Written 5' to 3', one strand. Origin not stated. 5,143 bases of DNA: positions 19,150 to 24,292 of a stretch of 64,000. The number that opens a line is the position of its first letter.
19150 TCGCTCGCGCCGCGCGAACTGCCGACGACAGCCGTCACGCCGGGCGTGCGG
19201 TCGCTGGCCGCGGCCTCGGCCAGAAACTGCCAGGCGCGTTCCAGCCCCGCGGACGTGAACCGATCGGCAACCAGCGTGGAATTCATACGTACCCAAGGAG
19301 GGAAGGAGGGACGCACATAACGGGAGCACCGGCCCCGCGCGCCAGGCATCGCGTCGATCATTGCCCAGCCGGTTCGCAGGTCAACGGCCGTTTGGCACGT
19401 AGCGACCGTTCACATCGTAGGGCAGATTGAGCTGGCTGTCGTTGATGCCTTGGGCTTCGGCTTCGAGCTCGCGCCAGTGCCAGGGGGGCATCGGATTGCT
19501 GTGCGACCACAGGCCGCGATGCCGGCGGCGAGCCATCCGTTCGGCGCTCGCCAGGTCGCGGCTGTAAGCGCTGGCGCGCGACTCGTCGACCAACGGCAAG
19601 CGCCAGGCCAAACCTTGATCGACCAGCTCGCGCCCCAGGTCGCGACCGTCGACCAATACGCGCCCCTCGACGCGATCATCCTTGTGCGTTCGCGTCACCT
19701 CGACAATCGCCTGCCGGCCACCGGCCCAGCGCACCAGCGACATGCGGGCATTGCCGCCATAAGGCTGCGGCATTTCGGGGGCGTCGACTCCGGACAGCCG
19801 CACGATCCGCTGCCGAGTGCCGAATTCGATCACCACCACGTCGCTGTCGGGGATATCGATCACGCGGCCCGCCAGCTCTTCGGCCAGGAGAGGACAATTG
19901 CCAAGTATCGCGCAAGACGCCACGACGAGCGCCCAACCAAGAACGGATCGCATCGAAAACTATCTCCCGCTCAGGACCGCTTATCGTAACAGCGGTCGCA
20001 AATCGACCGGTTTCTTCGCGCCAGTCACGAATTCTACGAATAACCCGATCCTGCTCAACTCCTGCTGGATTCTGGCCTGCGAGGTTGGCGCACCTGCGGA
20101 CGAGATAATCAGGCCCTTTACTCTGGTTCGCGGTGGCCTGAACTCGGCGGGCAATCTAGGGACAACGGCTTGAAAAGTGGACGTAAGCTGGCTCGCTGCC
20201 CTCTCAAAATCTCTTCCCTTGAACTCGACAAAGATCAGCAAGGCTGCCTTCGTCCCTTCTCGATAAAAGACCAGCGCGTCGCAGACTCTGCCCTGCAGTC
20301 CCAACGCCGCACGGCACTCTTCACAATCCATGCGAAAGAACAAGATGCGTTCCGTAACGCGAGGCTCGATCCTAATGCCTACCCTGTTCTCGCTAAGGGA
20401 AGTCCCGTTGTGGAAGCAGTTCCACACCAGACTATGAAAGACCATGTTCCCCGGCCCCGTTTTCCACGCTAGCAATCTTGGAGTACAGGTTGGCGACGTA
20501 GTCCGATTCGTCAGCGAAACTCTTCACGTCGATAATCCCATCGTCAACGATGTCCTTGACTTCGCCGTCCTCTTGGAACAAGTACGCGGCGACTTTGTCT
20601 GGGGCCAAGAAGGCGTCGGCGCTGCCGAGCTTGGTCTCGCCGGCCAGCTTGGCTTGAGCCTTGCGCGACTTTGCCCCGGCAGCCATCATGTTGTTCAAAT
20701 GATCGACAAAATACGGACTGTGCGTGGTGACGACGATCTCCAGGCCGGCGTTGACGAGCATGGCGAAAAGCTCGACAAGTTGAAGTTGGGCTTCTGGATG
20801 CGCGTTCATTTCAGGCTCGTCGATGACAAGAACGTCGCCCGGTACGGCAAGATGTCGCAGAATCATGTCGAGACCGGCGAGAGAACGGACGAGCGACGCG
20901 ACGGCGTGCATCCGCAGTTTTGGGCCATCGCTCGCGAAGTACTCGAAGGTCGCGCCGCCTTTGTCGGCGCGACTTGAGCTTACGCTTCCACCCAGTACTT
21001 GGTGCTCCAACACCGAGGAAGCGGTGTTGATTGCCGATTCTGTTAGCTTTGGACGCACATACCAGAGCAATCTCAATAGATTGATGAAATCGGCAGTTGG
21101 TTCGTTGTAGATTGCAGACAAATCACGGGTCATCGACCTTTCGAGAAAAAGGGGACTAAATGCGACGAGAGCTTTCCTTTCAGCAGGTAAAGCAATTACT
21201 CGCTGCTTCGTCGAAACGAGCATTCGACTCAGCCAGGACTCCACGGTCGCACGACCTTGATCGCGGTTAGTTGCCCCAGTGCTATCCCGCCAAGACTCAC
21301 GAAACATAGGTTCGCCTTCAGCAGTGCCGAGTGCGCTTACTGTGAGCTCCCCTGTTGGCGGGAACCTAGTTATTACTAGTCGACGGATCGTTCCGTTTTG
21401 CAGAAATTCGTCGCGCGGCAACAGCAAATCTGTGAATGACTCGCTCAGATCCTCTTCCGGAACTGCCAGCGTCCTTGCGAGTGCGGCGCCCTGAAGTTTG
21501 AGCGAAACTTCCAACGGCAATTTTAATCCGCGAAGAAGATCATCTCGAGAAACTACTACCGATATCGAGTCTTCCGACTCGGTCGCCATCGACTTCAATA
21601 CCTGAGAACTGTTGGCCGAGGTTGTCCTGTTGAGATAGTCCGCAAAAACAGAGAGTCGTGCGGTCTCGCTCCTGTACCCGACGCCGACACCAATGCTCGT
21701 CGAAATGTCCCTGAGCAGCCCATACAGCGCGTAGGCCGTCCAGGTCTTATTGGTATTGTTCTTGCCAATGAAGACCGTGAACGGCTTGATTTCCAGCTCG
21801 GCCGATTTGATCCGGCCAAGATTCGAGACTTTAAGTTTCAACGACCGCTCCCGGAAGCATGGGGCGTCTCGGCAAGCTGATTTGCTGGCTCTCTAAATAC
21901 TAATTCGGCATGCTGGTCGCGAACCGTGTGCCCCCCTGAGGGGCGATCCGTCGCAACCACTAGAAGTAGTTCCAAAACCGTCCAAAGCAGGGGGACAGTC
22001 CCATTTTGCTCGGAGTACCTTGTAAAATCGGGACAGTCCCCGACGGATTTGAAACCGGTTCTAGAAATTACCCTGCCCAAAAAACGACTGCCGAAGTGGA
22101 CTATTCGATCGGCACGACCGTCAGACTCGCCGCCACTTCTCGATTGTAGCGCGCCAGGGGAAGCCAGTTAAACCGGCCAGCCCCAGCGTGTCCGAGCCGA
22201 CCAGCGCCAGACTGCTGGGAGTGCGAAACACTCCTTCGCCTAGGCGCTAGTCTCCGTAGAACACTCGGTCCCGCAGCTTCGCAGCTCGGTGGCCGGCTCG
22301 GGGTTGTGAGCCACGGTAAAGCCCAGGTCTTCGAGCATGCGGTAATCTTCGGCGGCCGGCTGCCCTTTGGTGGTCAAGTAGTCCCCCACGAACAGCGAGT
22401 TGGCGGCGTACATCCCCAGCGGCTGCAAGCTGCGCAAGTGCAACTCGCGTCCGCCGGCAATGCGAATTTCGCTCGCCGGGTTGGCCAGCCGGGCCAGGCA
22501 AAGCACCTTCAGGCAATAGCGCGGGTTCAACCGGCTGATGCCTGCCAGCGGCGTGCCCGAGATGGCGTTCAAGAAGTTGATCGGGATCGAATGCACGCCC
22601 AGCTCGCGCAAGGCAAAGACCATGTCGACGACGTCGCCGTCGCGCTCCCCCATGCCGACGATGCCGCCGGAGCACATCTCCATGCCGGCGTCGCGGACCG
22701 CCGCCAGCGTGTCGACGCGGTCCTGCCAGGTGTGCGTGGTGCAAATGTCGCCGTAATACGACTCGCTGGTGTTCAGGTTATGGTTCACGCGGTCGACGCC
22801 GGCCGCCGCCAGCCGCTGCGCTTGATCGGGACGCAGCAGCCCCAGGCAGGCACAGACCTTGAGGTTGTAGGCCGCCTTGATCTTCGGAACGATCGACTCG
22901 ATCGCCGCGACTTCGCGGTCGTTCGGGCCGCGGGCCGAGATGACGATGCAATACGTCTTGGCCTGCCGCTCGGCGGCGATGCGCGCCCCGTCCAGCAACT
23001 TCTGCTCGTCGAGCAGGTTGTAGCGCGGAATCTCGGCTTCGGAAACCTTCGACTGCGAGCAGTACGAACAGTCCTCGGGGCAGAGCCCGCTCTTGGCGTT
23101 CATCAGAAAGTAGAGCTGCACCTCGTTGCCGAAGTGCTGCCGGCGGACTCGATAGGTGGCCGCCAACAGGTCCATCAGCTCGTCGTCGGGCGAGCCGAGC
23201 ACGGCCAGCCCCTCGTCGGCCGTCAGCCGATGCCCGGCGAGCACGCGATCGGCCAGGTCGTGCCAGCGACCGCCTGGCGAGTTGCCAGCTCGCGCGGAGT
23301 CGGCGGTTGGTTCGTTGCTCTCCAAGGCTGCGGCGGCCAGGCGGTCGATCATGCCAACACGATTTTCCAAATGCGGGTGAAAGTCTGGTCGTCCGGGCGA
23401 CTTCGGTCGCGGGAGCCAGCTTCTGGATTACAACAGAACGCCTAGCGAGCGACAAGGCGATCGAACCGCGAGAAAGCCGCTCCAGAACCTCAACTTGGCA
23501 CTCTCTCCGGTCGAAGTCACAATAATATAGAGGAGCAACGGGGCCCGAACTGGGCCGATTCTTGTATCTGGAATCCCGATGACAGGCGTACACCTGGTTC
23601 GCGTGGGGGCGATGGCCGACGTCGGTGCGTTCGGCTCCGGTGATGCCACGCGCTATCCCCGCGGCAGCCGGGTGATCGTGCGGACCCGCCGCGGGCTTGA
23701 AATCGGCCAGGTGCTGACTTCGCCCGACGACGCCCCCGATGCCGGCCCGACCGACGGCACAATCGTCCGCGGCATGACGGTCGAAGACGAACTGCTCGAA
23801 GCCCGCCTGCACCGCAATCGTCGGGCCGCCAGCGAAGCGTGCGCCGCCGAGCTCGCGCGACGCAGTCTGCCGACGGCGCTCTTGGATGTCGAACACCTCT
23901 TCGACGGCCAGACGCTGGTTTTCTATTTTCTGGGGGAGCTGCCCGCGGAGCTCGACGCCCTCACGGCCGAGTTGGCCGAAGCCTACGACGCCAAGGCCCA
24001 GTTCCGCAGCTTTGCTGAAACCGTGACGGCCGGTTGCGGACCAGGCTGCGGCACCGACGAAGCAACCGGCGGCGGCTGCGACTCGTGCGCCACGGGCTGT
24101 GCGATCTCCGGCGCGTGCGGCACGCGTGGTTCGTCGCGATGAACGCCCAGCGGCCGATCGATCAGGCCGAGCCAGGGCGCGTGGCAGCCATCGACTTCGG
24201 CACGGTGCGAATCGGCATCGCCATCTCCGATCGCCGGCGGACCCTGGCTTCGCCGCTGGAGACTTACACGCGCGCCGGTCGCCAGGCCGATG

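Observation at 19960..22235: Low-GC 2.3-kb island with a two-gene ATPase + putative nuclease module (candidate undescribed defence-type system)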

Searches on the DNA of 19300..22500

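Call 57: search_rna_families(source=window, start=19300, end=22500, threshold=evalue, max_evalue=1)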
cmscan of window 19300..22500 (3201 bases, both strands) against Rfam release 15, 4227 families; matches with E-value up to 1: 0.
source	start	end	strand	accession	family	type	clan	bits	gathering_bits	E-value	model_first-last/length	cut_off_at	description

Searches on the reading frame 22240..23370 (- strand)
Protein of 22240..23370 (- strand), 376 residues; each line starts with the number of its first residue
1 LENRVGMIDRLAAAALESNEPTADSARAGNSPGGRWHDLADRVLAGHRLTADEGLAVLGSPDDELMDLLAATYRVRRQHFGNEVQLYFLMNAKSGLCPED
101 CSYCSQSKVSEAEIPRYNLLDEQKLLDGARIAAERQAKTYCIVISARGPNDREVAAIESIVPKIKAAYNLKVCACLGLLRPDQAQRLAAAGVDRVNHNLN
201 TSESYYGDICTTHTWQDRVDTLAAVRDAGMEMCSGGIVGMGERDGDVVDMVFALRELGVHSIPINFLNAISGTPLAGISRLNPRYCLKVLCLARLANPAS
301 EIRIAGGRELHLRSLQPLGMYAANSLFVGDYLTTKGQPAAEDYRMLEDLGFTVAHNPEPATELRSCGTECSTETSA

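Call 3: search_protein_families(library=pfam, proteins=[window:22240-23370:-], max_evalue=1)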
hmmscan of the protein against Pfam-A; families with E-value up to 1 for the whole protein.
window:22240-23370:- (376 aa): 3 families
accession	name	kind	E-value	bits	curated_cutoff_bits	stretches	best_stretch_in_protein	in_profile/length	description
PF06968.18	BATS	-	1.8e-26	92.5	22.2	1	263-351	1-87/88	Biotin and Thiamin Synthesis associated domain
PF04055.27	Radical_SAM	-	1.1e-20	74.9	29.5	1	96-251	6-163/166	Radical SAM superfamily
PF00682.25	HMGL-like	-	0.019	14.8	29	1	154-261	144-246/260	HMGL-like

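Call 46: find_related_loci(query=window:22240-23370:-, collection=genome_contigs, flank=10000)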
Query window:22240-23370:- (376 aa) in genome_contigs; peptide patterns used: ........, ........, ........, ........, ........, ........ (x = any residue, [..] = any of these).
224 stretches matched a pattern; 186 encode a relative of the query (tblastn E <= 1e-3); the best 80 are kept; 80 distinct loci.
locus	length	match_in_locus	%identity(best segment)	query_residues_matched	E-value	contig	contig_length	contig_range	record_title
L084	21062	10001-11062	87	7-363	0e+0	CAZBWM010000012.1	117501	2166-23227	MAG TPA_asm: uncultured Planctomycetaceae bacterium isolate binchicken_co322_16 genome assembly, contig: NODE_294_length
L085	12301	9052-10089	73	7-363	3e-174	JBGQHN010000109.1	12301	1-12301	MAG: Planctomycetia bacterium isolate OBJ2_061818_070_71 k141_1503438_length_12301_cov_11.0000, whole genome shotgun seq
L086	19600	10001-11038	75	17-363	8e-174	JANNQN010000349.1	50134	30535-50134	MAG: Planctomycetia bacterium isolate SOY_31_metabat_442_sub SOY_31_k141_3773226, whole genome shotgun sequence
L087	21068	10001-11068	72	7-363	2e-172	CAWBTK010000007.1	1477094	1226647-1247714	MAG: uncultured Planctomycetaceae bacterium isolate MFD05442.bin.3.641 genome assembly, contig: contig_4632, whole genom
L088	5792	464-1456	75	30-360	5e-173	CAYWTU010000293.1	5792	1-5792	MAG TPA_asm: uncultured Pirellulales bacterium isolate SRP150892_co2_82 genome assembly, contig: NODE_22901_length_5792_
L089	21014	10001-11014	72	7-353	8e-169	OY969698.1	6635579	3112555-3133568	MAG: uncultured Planctomycetaceae bacterium isolate MFD00082.bin.2.56 genome assembly, chromosome: 1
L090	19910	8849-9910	68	7-371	2e-168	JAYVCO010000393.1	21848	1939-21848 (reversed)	MAG: Planctomycetia bacterium isolate GL32_Down_metabinner_12 GL32_Down_metabinner_12_392, whole genome shotgun sequence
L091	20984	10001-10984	75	36-363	3e-168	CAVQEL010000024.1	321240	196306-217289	MAG: uncultured Planctomycetota bacterium isolate MFD02416.bin.2.111 genome assembly, contig: contig_25466, whole genome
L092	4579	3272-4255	74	36-363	1e-172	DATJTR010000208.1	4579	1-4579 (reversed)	MAG TPA_asm: Pirellulales bacterium isolate SMAG_U15025 k141_398519, whole genome shotgun sequence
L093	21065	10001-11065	71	22-375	2e-167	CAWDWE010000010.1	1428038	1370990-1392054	MAG: Pirellulaceae bacterium isolate MFD05684.bin.1.174 genome assembly, contig: contig_28620, whole genome shotgun sequ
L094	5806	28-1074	69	4-363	3e-168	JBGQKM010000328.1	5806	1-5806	MAG: Planctomycetia bacterium isolate OBJ2_061818_050_61 k141_1394492_length_5806_cov_9.9825, whole genome shotgun seque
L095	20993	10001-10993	73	30-359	3e-166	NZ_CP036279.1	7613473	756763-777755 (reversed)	Kolteria novifilia strain Pan216 chromosome, complete genome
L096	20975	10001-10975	73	36-360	1e-165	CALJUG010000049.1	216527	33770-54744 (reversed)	MAG TPA_asm: uncultured bacterium isolate SRR7515932_bin.73_CONCOCT_v1.1_MAG genome assembly, contig: ERZ869940.39, whol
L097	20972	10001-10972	74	36-359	8e-165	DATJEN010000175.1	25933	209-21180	MAG TPA_asm: Pirellulales bacterium isolate SMAG_U15434 k141_13356219, whole genome shotgun sequence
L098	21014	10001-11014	69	17-370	2e-164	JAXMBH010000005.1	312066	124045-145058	MAG: Pirellulales bacterium isolate STL-PLA31 C1.195.fa-5, whole genome shotgun sequence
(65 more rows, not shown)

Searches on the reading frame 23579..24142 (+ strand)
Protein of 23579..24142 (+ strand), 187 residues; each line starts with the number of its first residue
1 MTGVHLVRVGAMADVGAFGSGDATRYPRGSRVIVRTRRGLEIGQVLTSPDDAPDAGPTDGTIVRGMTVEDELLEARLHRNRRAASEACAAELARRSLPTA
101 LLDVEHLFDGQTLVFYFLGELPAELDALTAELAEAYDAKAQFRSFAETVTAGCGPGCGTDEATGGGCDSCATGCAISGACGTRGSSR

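Call 86: search_protein_families(library=pfam, proteins=[window:23579-24142:+], max_evalue=0.001)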
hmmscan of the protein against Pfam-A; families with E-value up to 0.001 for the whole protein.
window:23579-24142:+ (187 aa): 1 family
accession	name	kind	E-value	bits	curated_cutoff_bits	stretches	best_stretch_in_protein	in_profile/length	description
PF04468.17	PSP1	-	4.4e-10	40.2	27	1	61-143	2-84/86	PSP1 C-terminal conserved region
